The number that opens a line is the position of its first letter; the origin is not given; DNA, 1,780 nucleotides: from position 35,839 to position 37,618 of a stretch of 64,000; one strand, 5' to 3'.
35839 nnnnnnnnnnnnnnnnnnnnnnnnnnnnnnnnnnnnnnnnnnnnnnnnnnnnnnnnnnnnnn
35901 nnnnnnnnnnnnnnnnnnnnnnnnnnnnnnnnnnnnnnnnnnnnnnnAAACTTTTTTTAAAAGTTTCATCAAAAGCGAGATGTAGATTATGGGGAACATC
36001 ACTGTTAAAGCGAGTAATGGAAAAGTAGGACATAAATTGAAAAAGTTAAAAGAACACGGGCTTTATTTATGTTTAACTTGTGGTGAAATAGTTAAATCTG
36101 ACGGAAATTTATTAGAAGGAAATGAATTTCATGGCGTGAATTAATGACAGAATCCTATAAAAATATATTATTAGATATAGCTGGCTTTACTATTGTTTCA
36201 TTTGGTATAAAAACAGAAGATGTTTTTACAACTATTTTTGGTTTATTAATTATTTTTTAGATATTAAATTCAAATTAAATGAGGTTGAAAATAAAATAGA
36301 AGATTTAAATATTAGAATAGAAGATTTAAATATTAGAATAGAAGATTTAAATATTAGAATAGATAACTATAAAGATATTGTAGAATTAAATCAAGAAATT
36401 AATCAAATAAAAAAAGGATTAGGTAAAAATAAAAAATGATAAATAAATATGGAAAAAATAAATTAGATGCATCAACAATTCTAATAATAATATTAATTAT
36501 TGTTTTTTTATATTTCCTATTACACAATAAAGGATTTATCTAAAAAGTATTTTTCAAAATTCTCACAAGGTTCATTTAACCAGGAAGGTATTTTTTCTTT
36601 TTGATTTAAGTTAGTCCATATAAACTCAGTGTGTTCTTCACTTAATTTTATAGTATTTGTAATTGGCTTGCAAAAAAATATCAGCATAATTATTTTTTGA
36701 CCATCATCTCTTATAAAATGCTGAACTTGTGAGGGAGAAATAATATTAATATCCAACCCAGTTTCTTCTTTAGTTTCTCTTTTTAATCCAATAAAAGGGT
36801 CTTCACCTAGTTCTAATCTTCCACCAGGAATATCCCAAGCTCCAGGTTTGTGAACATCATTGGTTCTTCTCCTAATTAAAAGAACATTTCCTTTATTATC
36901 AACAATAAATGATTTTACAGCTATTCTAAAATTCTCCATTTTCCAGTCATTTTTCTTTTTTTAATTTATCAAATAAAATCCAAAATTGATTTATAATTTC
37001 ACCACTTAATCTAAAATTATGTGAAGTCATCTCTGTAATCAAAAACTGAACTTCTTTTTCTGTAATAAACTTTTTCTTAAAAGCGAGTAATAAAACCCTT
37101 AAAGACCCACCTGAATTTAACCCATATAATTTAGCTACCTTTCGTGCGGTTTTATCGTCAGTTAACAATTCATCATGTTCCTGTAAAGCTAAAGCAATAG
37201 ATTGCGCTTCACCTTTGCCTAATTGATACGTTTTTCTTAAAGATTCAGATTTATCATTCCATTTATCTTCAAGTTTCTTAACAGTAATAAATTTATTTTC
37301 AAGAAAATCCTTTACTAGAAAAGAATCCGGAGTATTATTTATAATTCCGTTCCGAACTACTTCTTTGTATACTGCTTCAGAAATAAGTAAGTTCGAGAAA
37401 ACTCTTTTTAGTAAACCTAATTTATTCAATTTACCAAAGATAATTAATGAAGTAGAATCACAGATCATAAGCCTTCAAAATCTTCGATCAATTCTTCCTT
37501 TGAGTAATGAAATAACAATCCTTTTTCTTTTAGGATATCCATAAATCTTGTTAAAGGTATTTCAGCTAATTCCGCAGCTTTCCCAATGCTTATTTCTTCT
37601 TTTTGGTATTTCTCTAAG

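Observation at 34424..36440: B12-binding radical SAM enzyme followed by tiny ORFs and a heptad-repeat peptide: possible peptide- or lipid-modification cassette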

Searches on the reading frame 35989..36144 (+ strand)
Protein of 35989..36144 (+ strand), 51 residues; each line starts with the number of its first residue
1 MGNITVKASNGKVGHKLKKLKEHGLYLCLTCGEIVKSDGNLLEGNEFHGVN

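Call 4: search_protein_families(library=pfam, proteins=[window:35989-36144:+], max_evalue=0.01)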
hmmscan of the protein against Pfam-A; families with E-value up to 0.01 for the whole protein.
window:35989-36144:+ (51 aa): 0 families

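Call 5: search_protein_families(library=ncbifam, proteins=[window:35989-36144:+], max_evalue=0.01)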
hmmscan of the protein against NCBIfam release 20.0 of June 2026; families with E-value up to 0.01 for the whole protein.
window:35989-36144:+ (51 aa): 0 families

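Call 21: find_homologous_proteins(query=A1, max_evalue=0.1)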
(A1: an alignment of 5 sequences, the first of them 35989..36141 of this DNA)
Query A1 (5 sequences) (51 aa, profile of the alignment): 20 proteins with E <= 0.1 among 1556 candidates.
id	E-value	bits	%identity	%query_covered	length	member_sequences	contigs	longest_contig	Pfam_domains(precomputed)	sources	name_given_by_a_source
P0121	4.5e-29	117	84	100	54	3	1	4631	-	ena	-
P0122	1.3e-28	116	83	92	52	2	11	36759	-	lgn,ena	-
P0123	1.6e-28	116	73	94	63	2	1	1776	-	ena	-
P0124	3.2e-28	115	76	98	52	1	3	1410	-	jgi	jgi:hypothetical protein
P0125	4.5e-28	114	70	90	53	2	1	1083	-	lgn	-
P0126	6.6e-28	114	100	100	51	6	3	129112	-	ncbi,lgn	-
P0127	1.1e-27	113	76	98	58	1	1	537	-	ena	-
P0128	1.2e-27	113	80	98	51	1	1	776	-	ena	-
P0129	1.3e-26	110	72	92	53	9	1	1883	-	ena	-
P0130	6.3e-26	107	78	98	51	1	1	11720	-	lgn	-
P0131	1.2e-25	107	72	92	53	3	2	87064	-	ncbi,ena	-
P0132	1.8e-25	106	68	98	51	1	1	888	-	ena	-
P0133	1.1e-24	103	69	88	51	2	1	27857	-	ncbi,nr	ncbi:hypothetical protein HYX16_03415 [Candidatus Woesearchaeota archaeon]|nr:hypothetical protein [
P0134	1.1e-24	103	70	98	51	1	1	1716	-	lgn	-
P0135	3.6e-24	102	75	100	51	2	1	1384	-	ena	-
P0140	7.8e-13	66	48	98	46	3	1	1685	-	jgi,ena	-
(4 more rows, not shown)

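Call 22: find_encoding_contigs(protein=P0133, flank=4000, max_places=2)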
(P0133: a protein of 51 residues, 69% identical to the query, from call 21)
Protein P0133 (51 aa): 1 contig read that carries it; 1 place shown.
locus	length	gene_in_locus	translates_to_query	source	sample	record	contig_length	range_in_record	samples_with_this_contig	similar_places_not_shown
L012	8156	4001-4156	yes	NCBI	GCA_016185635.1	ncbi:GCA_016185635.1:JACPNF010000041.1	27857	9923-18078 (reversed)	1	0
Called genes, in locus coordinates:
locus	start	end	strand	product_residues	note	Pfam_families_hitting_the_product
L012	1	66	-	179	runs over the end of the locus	-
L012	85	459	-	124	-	-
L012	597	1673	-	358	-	PF04055:Radical_SAM, PF08608:Wyosine_form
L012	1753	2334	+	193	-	-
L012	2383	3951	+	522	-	PF02310:B12-binding, PF04055:Radical_SAM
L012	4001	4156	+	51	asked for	-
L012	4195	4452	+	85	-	-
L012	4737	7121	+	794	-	PF00133:tRNA-synt_1, PF01406:tRNA-synt_1e (faint), PF09334:tRNA-synt_1g, PF13603:tRNA-synt_1_2 (faint), PF08264:Anticodon_1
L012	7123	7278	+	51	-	-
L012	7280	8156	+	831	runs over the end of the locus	PF03463:eRF1_1, PF18854:baeRF_family10 (faint), PF03464:eRF1_2, PF14890:Intein_splicing, PF14528:LAGLIDADG_3, PF03464:eRF1_2, PF03465:eRF1_3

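Call 23: find_encoding_contigs(protein=P0131, flank=4000, max_places=2)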
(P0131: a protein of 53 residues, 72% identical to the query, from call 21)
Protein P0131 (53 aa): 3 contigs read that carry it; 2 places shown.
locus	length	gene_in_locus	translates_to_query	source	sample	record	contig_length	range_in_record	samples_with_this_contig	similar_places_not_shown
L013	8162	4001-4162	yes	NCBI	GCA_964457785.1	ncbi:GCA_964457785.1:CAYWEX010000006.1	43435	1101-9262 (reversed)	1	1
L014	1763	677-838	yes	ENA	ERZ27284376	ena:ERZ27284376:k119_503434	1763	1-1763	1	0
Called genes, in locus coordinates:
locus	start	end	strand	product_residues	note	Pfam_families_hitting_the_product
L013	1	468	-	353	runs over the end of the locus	PF04055:Radical_SAM, PF08608:Wyosine_form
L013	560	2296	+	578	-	PF02543:Carbam_trans_N, PF22521:HypF_C_2 (weak), PF16861:Carbam_trans_C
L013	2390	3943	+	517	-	PF02310:B12-binding, PF04055:Radical_SAM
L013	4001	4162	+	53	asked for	-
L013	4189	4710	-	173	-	PF11848:DUF3368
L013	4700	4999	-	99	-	PF01402:RHH_1 (weak), PF03683:UPF0175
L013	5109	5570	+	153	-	-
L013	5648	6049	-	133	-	PF00293:NUDIX, PF14815:NUDIX_4 (weak)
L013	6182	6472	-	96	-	-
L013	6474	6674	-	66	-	-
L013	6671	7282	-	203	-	-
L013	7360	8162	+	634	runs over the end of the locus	?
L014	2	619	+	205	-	?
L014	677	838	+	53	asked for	-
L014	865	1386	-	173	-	PF11848:DUF3368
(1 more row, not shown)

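Call 24: find_encoding_contigs(protein=P0140, flank=4000, max_places=2)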
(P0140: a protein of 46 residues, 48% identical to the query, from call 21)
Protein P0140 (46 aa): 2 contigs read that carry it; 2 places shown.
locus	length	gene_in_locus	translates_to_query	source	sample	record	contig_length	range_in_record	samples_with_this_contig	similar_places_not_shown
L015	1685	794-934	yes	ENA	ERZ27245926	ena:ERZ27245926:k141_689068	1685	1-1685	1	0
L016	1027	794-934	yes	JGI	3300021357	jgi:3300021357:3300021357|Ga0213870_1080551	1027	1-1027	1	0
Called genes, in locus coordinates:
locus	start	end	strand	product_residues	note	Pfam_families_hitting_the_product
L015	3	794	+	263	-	?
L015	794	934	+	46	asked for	-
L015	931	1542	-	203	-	-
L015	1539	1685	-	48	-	?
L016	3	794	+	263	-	?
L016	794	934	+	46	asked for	-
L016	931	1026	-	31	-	?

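Call 30: find_encoding_contigs(protein=P0126, flank=3000, max_places=3)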
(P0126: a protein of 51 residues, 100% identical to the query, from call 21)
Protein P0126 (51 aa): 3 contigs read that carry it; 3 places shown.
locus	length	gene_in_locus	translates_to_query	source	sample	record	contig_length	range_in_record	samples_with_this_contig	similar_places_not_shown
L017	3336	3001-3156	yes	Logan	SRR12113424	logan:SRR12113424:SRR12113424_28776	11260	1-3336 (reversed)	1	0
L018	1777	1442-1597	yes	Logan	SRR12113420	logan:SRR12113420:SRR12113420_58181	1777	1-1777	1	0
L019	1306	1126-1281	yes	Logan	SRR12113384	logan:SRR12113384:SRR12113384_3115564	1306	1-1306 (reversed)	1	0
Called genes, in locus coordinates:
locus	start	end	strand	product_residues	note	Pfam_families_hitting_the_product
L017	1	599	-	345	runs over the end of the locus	PF04055:Radical_SAM, PF08608:Wyosine_form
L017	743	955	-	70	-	-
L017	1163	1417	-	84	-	PF11554:DUF3232 (weak)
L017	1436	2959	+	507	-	PF02310:B12-binding, PF04055:Radical_SAM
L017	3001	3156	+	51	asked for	-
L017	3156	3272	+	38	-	-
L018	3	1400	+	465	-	?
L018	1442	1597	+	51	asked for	-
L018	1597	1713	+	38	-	-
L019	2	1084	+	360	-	?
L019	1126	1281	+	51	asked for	-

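Call 39: search_protein_representatives(alignment_id=A2)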
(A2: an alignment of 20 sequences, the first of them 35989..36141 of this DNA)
Query: 20 sequences, 52 profile positions. Proteins with E-value up to 0.001 (for the whole library): 3; up to 1e-10: 3; up to 1e-30: 0. The best 3 are listed.
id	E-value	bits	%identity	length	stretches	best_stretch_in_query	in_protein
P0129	3.2e-26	106.7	-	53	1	2-51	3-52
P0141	4.6e-20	87.0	-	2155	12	18-35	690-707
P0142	5.0e-11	58.0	-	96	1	14-52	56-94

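Call 48: predict_structure(alignment_id=A2)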
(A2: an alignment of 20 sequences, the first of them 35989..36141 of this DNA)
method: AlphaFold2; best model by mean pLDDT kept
length: 51 residues; sequences in the alignment: 20
mean_pLDDT: 70.2   pTM: 0.50
mean pLDDT of the five models: 70.2, 68.4, 65.9, 65.8, 64.7
residues with pLDDT >= 90: 0; 70-90: 31; 50-70: 13; < 50: 7
segments of 3 or more residues with pLDDT < 50: 1-3, 9-11
pLDDT, mean of each block of 10 residues (from residue 1): 51 70 80 82 71 48
secondary structure, 60 per line:
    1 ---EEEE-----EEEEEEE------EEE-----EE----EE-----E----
elements in order: E4-7 E13-19 E26-28

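Call 52: fold_search(model_id=the predicted structure, library=pdb)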
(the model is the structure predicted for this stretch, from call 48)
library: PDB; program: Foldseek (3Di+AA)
matches with E <= 10: 128; with E <= 0.001: 0
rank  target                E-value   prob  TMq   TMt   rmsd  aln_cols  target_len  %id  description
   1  5cxm_A                1.3e+00  0.35  0.46  0.28   3.5        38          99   21  Crystal structure of the cyanobacterial plasma membrane Rieske protein PetC3 from Synechocystis PCC 6803 (released 2016-08-03)
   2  9bh5_Cp               2.2e+00  0.11  0.37  0.24   7.2        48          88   23  High-resolution C. elegans 80S ribosome structure - class 1 (released 2024-09-04)
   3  9rk4_A                2.3e+00  0.25  0.49  0.27   3.3        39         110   18  Soluble domain of kuste4569, a Rieske iron-sulfur cluster protein from Kuenenia stuttgartiensis (released 2025-11-26)
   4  9rk3_MODEL_1_A        2.5e+00  0.21  0.45  0.23   3.4        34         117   26  Soluble domain of kustd1480, a Rieske iron-sulfur cluster protein from Kuenenia stuttgartiensis (released 2025-11-26)
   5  6y8j                  2.6e+00  0.09  0.36  0.08   5.0        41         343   24  Crystal structure of the apo form of a quaternary ammonium Rieske monooxygenase CntA (released 2020-11-18)
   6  6y9d_A                2.6e+00  0.09  0.36  0.08   5.1        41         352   24  Crystal structure of the quaternary ammonium Rieske monooxygenase CntA in complex with substrate L-Carnitine (released 2020-11-18)
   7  6zgp_C                2.6e+00  0.09  0.36  0.08   5.0        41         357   24  Crystal structure of the quaternary ammonium Rieske monooxygenase CntA in complex with inhibitor MMV12 (MMV020670) (released 2020-11-18)
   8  6y9c                  2.6e+00  0.09  0.36  0.08   5.0        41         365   24  The structure of a quaternary ammonium Rieske monooxygenase reveals insights into carnitine oxidation by gut microbiota  (released 2021-03-31)
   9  1rfs                  2.8e+00  0.21  0.48  0.23   3.3        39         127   13  RIESKE SOLUBLE FRAGMENT FROM SPINACH (released 1998-01-28)
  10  2hmj_A                2.8e+00  0.08  0.38  0.08   6.3        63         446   19  Crystal Structure of the Naphthalene 1,2-Dioxygenase Phe-352-Val Mutant. (released 2006-10-10)
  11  9qf4_Be               3.0e+00  0.08  0.36  0.25   7.2        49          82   18  Structure of P. furiosus 70S ribosome grown at 95 degC (released 2025-11-05)
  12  6y8s                  3.0e+00  0.08  0.36  0.08   5.0        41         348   24  Crystal structure of the quaternary ammonium Rieske monooxygenase CntA in complex with substrate gamma-butyrobetaine (released 2020-11-18)
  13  1q90_C                3.2e+00  0.20  0.47  0.23   3.1        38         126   13  Structure of the cytochrome b6f (plastohydroquinone : plastocyanin oxidoreductase) from Chlamydomonas reinhardtii (released 2003-12-09)
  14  9pd3_N                3.2e+00  0.09  0.34  0.12   3.3        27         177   22  NER dual incision complex - DuIS (released 2026-02-18)
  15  9pd4_N                3.2e+00  0.09  0.34  0.05   3.3        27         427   22  NER dual incision complex - DuIM (released 2026-02-18)
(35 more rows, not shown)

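Call 75: search_solved_structures(query=A2, max_evalue=10, show_alignments=3)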
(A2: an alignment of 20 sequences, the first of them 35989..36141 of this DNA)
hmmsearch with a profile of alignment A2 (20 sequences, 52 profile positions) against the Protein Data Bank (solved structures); distinct sequences matched with E-value up to 10: 3.
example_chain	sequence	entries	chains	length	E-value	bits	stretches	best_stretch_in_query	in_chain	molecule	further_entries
9uh7_K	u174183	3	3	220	0.59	12.9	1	6-40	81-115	UPF0711 protein C18orf21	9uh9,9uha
1cxa_A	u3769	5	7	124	1.3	11.9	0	27-46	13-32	CYTOCHROME C2 | cytochrome c-2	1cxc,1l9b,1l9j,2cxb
2w57_A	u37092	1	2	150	2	11.2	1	12-37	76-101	FERRIC UPTAKE REGULATION PROTEIN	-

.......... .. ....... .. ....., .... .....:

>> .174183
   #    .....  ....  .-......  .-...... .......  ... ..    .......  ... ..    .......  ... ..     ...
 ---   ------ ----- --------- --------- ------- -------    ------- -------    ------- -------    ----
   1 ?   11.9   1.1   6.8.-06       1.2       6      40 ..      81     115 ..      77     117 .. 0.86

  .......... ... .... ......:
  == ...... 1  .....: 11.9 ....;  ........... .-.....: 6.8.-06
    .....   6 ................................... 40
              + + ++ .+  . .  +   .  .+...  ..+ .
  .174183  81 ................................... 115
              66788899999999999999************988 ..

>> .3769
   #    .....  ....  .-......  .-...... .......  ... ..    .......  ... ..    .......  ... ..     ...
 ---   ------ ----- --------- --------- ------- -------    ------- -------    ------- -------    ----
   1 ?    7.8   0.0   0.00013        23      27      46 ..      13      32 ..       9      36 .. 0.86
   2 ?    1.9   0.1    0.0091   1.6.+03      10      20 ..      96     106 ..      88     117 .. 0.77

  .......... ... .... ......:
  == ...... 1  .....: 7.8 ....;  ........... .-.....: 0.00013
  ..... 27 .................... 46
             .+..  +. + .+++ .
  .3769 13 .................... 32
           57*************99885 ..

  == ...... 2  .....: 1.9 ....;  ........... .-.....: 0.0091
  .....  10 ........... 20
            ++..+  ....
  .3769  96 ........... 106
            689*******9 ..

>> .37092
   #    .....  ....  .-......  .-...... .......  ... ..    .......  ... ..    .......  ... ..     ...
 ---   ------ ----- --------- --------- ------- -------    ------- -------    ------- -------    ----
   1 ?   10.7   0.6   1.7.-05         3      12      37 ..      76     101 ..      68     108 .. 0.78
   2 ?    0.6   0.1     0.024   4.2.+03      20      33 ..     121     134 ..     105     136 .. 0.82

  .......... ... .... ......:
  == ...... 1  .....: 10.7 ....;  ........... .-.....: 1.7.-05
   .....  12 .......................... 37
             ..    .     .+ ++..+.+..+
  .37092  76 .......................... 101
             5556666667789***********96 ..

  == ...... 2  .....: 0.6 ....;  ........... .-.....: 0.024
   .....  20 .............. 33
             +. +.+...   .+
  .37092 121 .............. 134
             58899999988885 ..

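Call 76: search_protein_families(library=pfam, alignment_id=A2, max_evalue=10)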
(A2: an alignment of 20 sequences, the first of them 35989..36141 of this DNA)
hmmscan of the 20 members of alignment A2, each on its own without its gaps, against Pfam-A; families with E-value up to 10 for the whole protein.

A. member 1, window:35989-36141:+ (51 aa): 1 family
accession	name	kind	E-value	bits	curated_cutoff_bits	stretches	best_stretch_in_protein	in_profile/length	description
PF02148.25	zf-UBP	-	0.052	14.3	22.7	1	22-37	7-22/63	Zn-finger in ubiquitin-hydrolases and other protein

B. families by the number of members that match (of 20 scanned): 12 families
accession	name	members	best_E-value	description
PF25164.1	CoiA_N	14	0.0042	Competence protein CoiA, N-terminal domain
PF02148.25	zf-UBP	3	0.052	Zn-finger in ubiquitin-hydrolases and other protein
PF09963.14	DUF2197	2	0.034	Uncharacterized protein conserved in bacteria (DUF2197)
PF01475.25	FUR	2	0.06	Ferric uptake regulator family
PF18630.7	Peptidase_M60_C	1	0.018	Peptidase M60 C-terminal domain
PF01022.26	HTH_5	1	0.023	Bacterial regulatory protein, arsR family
PF08271.17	Zn_Ribbon_TF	1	0.048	TFIIB zinc-binding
PF13119.11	DUF3973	1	0.063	Domain of unknown function (DUF3973)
PF20920.2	DAXX_hist_bd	1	0.065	Death domain-associated protein 6, histone binding domain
PF03854.20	zf-P11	1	0.12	P-11 zinc finger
PF12840.13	HTH_20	1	0.14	Helix-turn-helix domain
PF18439.7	zf_UBZ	1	0.15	Ubiquitin-Binding Zinc Finger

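Call 77: find_related_loci(query=A2, collection=metagenome_contigs, flank=4000)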
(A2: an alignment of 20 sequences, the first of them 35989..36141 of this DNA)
Query A2 (51 aa) in metagenome_contigs; peptide patterns used: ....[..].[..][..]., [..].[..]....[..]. (x = any residue, [..] = any of these).
283 stretches matched a pattern; 8 encode a relative of the query (tblastn E <= 1e-3); 8 distinct loci.
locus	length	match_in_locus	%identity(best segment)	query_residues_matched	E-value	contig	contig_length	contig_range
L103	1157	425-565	72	4-50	8e-23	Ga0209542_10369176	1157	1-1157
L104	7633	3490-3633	73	4-51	5e-22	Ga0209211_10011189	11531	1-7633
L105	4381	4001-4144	73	4-51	5e-22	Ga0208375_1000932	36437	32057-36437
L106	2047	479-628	68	2-51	1e-21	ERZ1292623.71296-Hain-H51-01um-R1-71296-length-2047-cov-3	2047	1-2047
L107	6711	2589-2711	88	10-50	1e-21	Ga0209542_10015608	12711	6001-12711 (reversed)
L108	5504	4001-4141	68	4-50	2e-18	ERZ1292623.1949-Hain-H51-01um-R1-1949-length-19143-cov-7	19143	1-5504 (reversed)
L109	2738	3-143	85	5-51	4e-16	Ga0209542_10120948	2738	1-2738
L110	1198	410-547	46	1-50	6e-14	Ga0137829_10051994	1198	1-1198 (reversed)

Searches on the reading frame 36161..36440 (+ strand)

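Call 4: search_protein_families(library=pfam, proteins=[window:36161-36440:+], max_evalue=0.01)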
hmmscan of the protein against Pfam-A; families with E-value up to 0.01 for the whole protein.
window:36161-36440:+ (92 aa): 1 family
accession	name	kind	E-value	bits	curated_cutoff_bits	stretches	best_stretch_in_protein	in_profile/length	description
PF16326.10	ABC_tran_CTD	-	0.00075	20.1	32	1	38-86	9-56/69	ABC transporter C-terminal domain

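Call 5: search_protein_families(library=ncbifam, proteins=[window:36161-36440:+], max_evalue=0.01)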
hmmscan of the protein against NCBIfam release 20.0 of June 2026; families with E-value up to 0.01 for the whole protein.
window:36161-36440:+ (92 aa): 2 families
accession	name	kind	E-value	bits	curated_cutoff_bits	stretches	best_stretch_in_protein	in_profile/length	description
NF045487.1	ASRP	equivalog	0.00089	18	300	1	38-87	205-424/593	archaea-specific SMC-related protein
NF053525.1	thylo_ssr2422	subfamily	0.0025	18.2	38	1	34-71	13-50/77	ssr2422 family thylakoid membrane protein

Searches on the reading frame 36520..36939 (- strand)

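Call 4: search_protein_families(library=pfam, proteins=[window:36520-36939:-], max_evalue=0.01)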
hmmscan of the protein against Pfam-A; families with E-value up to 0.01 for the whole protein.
window:36520-36939:- (139 aa): 2 families
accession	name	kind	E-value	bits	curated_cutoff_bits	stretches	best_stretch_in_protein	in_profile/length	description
PF00293.34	NUDIX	-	1.8e-18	67.3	21.1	1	4-114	2-118/134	NUDIX domain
PF14815.12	NUDIX_4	-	1.2e-06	28.7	35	1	12-117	4-101/113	NUDIX domain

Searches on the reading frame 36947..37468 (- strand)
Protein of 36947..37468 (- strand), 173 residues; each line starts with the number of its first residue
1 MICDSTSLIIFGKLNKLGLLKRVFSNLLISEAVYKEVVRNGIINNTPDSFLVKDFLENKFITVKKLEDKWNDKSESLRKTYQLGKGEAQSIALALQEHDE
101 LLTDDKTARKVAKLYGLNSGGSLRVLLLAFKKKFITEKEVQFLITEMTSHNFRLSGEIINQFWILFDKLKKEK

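Call 4: search_protein_families(library=pfam, proteins=[window:36947-37468:-], max_evalue=0.01)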
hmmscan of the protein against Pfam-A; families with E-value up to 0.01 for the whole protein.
window:36947-37468:- (173 aa): 3 families
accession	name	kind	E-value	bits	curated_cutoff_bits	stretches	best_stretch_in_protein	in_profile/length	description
PF11848.13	DUF3368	-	7.8e-06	26.1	27.3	1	121-162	3-42/46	Domain of unknown function (DUF3368)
PF01850.27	PIN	-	0.00013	23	23.6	1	19-113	24-119/120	PIN domain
PF20698.3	PIN-TPR-GreABC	-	0.0002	22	27.8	0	2-81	1-79/138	PIN domain associated with the TPR-GreAB-C-PIN system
